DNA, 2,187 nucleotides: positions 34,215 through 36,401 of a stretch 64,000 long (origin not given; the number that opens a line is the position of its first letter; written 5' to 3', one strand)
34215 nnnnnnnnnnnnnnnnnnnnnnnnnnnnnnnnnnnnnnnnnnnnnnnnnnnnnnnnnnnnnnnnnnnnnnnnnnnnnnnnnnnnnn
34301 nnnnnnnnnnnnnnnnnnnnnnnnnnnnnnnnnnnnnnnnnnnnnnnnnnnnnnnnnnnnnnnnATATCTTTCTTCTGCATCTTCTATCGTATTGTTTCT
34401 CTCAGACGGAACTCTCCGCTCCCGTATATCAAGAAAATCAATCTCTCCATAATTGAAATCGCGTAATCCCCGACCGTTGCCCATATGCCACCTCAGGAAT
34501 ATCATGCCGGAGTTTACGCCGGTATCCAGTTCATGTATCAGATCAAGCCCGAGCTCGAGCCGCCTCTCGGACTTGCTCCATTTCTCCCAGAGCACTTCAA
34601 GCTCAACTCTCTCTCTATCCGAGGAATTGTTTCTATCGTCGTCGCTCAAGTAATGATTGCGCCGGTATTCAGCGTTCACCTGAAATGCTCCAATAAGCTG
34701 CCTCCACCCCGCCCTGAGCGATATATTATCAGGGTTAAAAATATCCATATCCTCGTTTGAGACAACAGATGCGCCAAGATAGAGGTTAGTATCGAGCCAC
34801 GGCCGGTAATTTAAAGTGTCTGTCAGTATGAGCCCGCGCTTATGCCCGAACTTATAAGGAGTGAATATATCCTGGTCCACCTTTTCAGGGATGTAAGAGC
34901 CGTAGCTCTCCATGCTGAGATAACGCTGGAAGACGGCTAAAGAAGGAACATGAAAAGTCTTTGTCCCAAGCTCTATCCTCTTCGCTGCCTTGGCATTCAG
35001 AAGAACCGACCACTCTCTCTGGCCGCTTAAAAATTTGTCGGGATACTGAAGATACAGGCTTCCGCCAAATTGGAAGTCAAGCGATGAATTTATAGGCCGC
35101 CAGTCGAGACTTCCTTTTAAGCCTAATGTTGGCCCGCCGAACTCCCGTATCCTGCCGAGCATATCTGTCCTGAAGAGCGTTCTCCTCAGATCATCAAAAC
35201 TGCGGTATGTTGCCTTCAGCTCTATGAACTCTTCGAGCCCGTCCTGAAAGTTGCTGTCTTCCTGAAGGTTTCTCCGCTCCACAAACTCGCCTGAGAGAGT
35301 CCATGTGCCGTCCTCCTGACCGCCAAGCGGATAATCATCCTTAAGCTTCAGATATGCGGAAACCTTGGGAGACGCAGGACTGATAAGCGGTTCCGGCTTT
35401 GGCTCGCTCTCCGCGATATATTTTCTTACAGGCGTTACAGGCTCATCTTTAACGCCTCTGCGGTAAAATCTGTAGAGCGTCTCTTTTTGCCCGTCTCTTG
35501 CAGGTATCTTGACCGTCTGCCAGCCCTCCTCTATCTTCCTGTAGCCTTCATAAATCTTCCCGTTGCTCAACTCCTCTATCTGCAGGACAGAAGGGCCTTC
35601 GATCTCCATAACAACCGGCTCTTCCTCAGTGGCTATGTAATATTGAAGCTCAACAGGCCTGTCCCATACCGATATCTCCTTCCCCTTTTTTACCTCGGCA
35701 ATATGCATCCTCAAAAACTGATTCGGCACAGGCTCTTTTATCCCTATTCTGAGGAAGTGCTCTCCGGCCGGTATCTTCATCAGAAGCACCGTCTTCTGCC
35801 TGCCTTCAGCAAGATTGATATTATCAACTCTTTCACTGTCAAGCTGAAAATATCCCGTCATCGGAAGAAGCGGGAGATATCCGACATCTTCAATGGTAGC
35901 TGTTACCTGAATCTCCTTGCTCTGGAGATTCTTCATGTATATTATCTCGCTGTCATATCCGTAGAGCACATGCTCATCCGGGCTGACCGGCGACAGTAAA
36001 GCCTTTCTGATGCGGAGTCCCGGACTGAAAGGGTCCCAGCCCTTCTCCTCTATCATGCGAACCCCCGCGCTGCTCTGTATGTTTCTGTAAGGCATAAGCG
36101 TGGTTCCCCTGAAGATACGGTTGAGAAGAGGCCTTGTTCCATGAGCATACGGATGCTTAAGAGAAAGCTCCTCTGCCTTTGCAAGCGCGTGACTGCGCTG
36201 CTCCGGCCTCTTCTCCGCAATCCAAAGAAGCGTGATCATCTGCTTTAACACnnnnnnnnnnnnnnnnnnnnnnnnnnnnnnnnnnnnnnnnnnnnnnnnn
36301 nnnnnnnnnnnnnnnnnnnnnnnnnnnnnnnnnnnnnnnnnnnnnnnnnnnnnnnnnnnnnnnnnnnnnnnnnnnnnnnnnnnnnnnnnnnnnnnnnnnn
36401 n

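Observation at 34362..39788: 1808-aa secreted TPR/LysM-like protein with beta-rich C-terminus as candidate polymer export scaffold/porin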

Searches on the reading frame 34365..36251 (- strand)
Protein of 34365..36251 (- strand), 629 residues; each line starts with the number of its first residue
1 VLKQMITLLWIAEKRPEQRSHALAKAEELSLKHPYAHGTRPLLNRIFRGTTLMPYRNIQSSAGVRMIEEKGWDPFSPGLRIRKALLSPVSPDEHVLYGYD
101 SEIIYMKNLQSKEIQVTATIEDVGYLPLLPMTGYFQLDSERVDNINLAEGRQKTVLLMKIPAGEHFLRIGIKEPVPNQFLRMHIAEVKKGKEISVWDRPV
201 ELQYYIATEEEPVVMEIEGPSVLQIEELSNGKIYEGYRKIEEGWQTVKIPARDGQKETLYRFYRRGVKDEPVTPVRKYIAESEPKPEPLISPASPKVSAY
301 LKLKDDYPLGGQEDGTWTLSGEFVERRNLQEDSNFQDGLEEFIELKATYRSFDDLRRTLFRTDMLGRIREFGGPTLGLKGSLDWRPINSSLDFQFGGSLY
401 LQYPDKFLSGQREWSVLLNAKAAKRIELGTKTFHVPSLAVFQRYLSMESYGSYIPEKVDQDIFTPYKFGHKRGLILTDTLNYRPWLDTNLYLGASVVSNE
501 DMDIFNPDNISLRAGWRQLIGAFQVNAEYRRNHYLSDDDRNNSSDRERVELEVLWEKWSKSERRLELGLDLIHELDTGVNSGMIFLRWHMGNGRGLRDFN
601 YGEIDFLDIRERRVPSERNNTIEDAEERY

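Call 23: search_solved_structures(query=A2, max_evalue=1)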
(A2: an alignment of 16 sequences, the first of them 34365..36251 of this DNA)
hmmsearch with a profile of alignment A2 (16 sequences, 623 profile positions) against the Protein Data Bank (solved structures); distinct sequences matched with E-value up to 1: 0.

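Call 29: predict_structure(alignment_id=A2)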
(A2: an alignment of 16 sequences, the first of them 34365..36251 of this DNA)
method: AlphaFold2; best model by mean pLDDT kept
length: 629 residues; sequences in the alignment: 16
mean_pLDDT: 75.7   pTM: 0.49
mean pLDDT of the five models: 75.7, 75.5, 73.4, 72.1, 70.4
residues with pLDDT >= 90: 155; 70-90: 297; 50-70: 70; < 50: 107
segments of 3 or more residues with pLDDT < 50: 70-85, 195-201, 269-311, 593-629
pLDDT, mean of each block of 10 residues (from residue 1): 91 85 87 78 77 74 68 43 51 68 72 86 66 86 82 85 82 76 78 48 79 87 84 80 89 86 69 42 42 38 33 76 84 59 94 79 94 93 83 95 78 94 85 90 89 82 87 96 76 94 90 90 88 83 89 83 83 89 92 42 33 30 35
secondary structure, 60 per line:
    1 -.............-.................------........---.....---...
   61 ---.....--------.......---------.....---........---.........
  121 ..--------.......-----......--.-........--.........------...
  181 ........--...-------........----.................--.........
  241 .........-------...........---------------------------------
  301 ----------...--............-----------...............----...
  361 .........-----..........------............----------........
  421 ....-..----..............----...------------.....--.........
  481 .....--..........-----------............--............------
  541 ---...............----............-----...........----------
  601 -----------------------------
elements in order: H2-14 H16-32 H39-46 E50-54 E58-60 E64-68 H77-83 E93-97 E101-108 E112-122 E131-137 E143-148 E153-160 E163-171 E178-188 E191-193 E201-208 E213-229 E232-249 E257-267 E316-327 E339-353 E358-369 E375-384 E391-402 E413-424 E432-445 H465-469 E472-485 E488-497 E509-520 E523-534 E544-558 E563-574 E580-590

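Call 59: search_protein_representatives(alignment_id=A2)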
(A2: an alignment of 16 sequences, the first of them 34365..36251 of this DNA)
Query: 16 sequences, 623 profile positions. Proteins with E-value up to 0.001 (for the whole library): 1009; up to 1e-10: 840; up to 1e-30: 597. The best 150 are listed.
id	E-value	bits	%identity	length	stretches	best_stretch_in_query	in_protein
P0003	9.1e-268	905.9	-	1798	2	2-618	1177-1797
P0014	5.7e-255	863.7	-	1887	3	2-620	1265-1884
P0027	4.2e-254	860.8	-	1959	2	2-620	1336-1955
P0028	7.6e-254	859.9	-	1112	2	2-620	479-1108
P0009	3.0e-253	858.0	-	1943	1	2-619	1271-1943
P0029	4.0e-253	857.5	-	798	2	2-620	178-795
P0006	6.7e-250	846.9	-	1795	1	2-622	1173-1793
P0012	1.5e-248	842.5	-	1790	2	2-621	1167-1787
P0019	1.6e-238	809.3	-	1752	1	2-621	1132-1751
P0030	1.8e-238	809.2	-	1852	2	2-621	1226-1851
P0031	5.8e-238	807.5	-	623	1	5-613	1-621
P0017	1.2e-237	806.4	-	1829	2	2-622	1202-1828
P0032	9.0e-237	803.5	-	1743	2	3-619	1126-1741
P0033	3.3e-232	788.4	-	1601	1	2-619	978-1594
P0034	4.1e-231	784.8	-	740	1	2-622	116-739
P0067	3.6e-192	656.2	-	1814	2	1-619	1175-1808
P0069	7.0e-192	655.2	-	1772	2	1-620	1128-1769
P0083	7.6e-186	635.3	-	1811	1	2-618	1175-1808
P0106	6.3e-176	602.5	-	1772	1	4-611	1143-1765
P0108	2.2e-175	600.7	-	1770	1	3-620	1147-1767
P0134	3.6e-167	573.6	-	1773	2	3-615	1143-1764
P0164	1.7e-155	535.1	-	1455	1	4-617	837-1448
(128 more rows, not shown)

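Call 61: find_related_loci(query=A2, collection=genome_contigs, flank=10000)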
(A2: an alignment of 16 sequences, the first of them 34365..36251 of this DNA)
Query A2 (629 aa) in genome_contigs; peptide patterns used: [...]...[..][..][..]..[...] (x = any residue, [..] = any of these).
121 stretches matched a pattern; 93 encode a relative of the query (tblastn E <= 1e-3); the best 80 are kept; 80 distinct loci.
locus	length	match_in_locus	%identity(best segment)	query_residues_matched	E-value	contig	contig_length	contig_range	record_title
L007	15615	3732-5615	89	1-628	0e+0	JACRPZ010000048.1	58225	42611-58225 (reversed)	MAG: Nitrospirae bacterium isolate NC_groundwater_2000_Pr3_S-0.65um_44_7 SR2-18-Sp65_coassembly_scaffold_241621, whole g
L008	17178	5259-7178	39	1-627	3e-155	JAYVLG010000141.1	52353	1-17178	MAG: Sulfurirhabdus sp. isolate GL54_UP_metabat_36 GL54_UP_metabat_36_140, whole genome shotgun sequence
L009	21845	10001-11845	41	2-621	3e-151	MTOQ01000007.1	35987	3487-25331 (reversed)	MAG: Nitrospirae bacterium JdFR-81 JGI24020J35080_1000412, whole genome shotgun sequence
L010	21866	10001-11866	36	2-627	1e-139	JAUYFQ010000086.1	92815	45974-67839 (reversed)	MAG: Sulfuricellaceae bacterium isolate C21_metabat.bin.21_sub C21_k141_25328, whole genome shotgun sequence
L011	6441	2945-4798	38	1-623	2e-136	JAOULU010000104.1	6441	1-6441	MAG: Nitrosomonas sp. isolate 8_1_Jan_SF_Bin93 8_1_Jan_SF_Bin93_scaffold_7849_c1, whole genome shotgun sequence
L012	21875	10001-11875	37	4-622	2e-135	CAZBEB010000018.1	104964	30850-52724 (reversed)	MAG TPA_asm: uncultured Geobacter sp. isolate binchicken_co269_196 genome assembly, contig: NODE_195_length_104964_cov_7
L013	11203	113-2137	36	1-624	1e-122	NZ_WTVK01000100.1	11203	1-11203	Aromatoleum evansii strain KB740 NODE_100_length_11203_cov_34.3572, whole genome shotgun sequence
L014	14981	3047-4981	32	1-623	6e-118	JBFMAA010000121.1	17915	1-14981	MAG: Thermodesulfobacteriota bacterium isolate MAG126 MAG126_121, whole genome shotgun sequence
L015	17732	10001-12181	32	1-624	9e-117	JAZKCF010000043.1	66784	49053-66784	MAG: Pseudomonadota bacterium isolate ADI_H3L2_122-bin021 ADIH3L2_B021_0_000000000043, whole genome shotgun sequence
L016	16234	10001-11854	33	2-622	2e-115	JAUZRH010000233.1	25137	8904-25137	MAG: Mariprofundus sp. isolate 12ROV9_HD23C-AMOR20_M1620 AMOR20_M1620_contig233, whole genome shotgun sequence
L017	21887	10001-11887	33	5-623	1e-114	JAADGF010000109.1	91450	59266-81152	MAG: Gammaproteobacteria bacterium isolate M_MetaBat.104 contig-127_92, whole genome shotgun sequence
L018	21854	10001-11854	34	3-624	6e-114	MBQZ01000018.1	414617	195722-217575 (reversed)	Crenothrix sp. D3 NODE_1_length_414617_cov_11.1378_ID_1, whole genome shotgun sequence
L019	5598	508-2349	35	4-620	2e-112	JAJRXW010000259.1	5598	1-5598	MAG: Gammaproteobacteria bacterium isolate Dive96_bin3.196 k141_3435072, whole genome shotgun sequence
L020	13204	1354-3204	34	5-623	3e-110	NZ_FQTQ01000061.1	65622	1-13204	Methanotrophic endosymbiont of Bathymodiolus puteoserpentis (Logatchev) isolate BPUTEOMOX, whole genome shotgun sequence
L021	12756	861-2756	35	3-620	4e-110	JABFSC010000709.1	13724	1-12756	MAG: Deltaproteobacteria bacterium isolate S-RSF-IL-11 seq_1066, whole genome shotgun sequence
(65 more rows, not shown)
